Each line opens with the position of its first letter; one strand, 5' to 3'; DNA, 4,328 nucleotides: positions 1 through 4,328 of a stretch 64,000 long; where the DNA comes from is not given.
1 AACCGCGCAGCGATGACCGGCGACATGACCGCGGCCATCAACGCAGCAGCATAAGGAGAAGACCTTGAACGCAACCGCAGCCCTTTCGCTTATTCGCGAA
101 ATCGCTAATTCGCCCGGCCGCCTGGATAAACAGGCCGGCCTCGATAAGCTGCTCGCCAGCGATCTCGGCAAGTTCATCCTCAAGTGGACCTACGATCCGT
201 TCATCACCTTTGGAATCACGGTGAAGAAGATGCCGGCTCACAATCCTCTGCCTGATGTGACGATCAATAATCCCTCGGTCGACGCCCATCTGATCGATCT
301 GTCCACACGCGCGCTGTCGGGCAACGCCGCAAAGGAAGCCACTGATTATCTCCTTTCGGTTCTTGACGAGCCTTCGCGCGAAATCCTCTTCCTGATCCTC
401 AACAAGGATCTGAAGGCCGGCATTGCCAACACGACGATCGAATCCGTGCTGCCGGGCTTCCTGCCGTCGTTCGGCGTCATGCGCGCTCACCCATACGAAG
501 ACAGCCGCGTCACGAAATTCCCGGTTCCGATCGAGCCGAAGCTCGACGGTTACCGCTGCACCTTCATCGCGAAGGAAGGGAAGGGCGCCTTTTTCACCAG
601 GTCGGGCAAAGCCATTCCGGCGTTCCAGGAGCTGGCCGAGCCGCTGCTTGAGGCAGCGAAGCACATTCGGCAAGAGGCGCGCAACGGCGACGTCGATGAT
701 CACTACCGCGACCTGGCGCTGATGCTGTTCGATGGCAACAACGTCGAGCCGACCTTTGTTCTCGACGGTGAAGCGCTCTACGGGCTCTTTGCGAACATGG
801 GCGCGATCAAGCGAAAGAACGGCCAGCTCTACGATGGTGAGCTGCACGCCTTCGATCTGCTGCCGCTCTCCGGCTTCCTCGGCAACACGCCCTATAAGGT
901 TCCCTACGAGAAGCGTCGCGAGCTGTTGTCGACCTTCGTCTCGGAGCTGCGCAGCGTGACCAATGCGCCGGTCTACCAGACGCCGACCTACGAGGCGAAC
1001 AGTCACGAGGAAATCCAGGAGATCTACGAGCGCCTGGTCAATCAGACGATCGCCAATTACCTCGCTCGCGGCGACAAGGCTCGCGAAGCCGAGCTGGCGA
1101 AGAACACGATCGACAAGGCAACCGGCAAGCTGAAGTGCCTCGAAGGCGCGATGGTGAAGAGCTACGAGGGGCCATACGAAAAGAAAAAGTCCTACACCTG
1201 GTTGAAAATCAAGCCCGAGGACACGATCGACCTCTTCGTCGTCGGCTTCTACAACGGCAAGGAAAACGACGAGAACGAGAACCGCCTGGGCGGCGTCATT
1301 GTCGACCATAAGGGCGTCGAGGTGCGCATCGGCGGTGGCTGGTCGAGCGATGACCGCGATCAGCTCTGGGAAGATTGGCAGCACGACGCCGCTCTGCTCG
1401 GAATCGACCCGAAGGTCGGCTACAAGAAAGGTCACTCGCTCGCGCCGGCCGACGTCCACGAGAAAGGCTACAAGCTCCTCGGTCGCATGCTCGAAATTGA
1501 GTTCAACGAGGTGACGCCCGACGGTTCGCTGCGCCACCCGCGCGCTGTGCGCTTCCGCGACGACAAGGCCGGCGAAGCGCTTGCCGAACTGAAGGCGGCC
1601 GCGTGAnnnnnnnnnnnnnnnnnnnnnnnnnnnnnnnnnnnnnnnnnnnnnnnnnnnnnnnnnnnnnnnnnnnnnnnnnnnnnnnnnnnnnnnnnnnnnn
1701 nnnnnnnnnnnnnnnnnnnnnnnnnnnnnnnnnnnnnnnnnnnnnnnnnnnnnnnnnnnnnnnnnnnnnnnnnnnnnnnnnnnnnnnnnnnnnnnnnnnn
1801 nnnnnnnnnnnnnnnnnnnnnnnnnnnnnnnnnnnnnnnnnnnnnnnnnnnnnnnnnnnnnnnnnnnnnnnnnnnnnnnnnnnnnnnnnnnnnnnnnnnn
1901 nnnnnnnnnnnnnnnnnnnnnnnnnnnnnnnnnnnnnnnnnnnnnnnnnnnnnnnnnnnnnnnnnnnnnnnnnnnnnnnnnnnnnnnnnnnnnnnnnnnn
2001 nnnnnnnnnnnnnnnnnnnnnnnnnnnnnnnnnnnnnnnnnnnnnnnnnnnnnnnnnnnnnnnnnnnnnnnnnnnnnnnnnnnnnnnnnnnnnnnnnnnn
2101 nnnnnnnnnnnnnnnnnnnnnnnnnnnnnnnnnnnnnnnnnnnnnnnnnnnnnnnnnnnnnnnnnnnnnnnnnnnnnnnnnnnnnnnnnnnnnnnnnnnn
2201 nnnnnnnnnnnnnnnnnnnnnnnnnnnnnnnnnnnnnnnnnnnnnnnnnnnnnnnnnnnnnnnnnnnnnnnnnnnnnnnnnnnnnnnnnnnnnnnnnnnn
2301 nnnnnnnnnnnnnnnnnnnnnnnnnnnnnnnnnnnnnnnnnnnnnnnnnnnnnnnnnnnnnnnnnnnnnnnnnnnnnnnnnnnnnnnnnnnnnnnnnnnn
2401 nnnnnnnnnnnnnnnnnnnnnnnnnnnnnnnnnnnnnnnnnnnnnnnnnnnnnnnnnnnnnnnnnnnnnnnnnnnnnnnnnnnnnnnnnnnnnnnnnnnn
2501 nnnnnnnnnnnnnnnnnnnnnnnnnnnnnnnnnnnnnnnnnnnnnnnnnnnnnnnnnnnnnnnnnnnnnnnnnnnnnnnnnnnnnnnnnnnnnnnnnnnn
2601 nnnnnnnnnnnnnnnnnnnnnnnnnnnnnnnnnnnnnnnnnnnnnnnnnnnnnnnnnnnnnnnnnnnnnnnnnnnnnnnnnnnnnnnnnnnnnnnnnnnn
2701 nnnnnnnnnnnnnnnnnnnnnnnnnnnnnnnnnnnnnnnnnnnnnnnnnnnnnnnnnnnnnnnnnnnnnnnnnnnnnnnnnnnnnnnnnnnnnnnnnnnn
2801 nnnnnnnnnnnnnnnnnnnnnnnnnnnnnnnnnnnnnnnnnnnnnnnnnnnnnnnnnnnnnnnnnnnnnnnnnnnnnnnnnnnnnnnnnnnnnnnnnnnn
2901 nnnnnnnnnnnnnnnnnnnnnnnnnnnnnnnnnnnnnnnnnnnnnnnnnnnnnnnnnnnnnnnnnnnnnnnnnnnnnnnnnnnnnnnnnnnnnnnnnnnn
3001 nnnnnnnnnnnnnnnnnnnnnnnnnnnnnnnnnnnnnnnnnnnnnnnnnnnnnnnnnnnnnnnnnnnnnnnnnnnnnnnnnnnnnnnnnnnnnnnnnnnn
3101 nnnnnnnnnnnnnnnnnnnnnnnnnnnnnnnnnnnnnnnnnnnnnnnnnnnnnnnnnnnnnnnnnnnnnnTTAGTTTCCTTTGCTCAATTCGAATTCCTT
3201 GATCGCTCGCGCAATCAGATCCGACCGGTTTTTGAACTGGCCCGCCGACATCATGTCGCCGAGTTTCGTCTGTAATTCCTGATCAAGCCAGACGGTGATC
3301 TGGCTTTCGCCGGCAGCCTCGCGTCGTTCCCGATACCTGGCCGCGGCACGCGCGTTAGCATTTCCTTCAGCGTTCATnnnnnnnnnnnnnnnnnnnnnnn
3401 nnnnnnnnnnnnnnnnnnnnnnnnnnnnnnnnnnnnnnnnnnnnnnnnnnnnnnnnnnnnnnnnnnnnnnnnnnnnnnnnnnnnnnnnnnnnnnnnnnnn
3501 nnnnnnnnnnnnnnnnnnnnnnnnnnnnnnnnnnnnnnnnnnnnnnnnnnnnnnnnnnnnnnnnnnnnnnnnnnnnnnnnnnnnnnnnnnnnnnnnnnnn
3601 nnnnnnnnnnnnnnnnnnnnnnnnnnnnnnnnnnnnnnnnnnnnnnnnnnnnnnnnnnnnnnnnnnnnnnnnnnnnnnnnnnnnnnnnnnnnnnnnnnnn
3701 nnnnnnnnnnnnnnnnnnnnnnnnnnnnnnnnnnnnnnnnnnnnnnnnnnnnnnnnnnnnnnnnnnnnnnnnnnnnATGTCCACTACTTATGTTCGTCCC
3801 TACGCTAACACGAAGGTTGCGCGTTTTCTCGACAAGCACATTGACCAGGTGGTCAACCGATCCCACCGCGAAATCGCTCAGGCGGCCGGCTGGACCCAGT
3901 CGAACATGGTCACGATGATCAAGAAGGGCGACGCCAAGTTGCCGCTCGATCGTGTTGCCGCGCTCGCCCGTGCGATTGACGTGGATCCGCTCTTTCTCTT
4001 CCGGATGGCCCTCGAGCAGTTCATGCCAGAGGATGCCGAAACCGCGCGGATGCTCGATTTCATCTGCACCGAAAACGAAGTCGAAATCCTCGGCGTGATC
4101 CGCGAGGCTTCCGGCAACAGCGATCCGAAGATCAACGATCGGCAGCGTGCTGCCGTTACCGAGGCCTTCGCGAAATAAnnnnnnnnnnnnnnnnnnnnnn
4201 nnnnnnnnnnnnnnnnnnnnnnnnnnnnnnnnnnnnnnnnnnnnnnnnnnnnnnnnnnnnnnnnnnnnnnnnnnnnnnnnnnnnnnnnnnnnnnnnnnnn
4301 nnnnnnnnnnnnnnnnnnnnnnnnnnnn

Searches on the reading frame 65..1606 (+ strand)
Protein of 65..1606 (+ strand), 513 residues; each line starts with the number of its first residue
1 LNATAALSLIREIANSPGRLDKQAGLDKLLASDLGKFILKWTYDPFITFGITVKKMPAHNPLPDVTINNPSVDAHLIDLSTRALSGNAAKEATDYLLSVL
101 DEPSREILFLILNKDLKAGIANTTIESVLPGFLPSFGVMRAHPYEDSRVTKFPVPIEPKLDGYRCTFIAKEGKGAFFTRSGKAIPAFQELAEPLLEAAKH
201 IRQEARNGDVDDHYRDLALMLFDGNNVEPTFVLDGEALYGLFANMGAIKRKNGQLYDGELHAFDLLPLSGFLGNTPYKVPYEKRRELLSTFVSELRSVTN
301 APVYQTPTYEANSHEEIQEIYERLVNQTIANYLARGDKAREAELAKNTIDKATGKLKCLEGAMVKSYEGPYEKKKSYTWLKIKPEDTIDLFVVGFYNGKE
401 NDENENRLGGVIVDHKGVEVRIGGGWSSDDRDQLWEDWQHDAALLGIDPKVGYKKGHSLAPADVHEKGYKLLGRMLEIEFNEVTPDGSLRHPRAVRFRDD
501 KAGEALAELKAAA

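Call 5: search_protein_families(library=pfam, proteins=[window:65-1606:+], max_evalue=0.01)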
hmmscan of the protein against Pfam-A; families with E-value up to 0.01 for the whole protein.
window:65-1606:+ (513 aa): 4 families
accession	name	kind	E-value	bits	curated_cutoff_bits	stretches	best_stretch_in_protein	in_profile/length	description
PF01068.26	DNA_ligase_A_M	-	1.3e-12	48.3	26.2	1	152-327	20-177/204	ATP dependent DNA ligase domain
PF14743.12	DNA_ligase_OB_2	-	4.7e-07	30.1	28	1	404-498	6-66/66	DNA ligase OB-like domain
PF09414.15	RNA_ligase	-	3.5e-06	27.7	27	1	156-381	5-169/171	RNA ligase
PF04679.21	DNA_ligase_A_C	-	6.2e-06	27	27.5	1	421-501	23-94/94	ATP dependent DNA ligase C terminal region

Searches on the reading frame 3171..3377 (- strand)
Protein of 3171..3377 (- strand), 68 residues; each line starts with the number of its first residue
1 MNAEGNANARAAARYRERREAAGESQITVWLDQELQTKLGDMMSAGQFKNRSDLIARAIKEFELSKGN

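Call 5: search_protein_families(library=pfam, proteins=[window:3171-3377:-], max_evalue=0.01)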
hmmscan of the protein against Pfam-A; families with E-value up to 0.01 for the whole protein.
window:3171-3377:- (68 aa): 0 families
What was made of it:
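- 3171..3377 (-): 68-aa ribbon-helix-helix (CopG-like) gene, co-oriented with and upstream of repC. There is no Pfam hit for this copy (call 5).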

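Call 69: search_dna_similar(query=window:3171-3377:-, collection=plasmids, mode=protein, max_rows=40, max_evalue=0.001, rows=spread)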
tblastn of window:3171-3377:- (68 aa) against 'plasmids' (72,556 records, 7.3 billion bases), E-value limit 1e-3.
No match.
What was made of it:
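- Tried and rejected: tblastn of the 68-aa RHH against plasmids gave no match at 1e-3 (call 69).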

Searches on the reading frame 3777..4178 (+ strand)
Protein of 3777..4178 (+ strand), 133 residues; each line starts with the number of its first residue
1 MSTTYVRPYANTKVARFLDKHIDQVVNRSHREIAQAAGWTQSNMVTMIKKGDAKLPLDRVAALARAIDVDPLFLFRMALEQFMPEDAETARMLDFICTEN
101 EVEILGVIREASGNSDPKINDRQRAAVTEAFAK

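Call 5: search_protein_families(library=pfam, proteins=[window:3777-4178:+], max_evalue=0.01)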
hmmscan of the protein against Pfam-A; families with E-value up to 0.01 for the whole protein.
window:3777-4178:+ (133 aa): 2 families
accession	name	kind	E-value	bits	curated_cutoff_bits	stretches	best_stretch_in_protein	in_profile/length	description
PF01381.28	HTH_3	-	0.0055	17.2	23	0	27-73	9-54/55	Helix-turn-helix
PF01418.23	HTH_6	-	0.0072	16.7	28.3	0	11-50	18-57/77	Helix-turn-helix domain, rpiR family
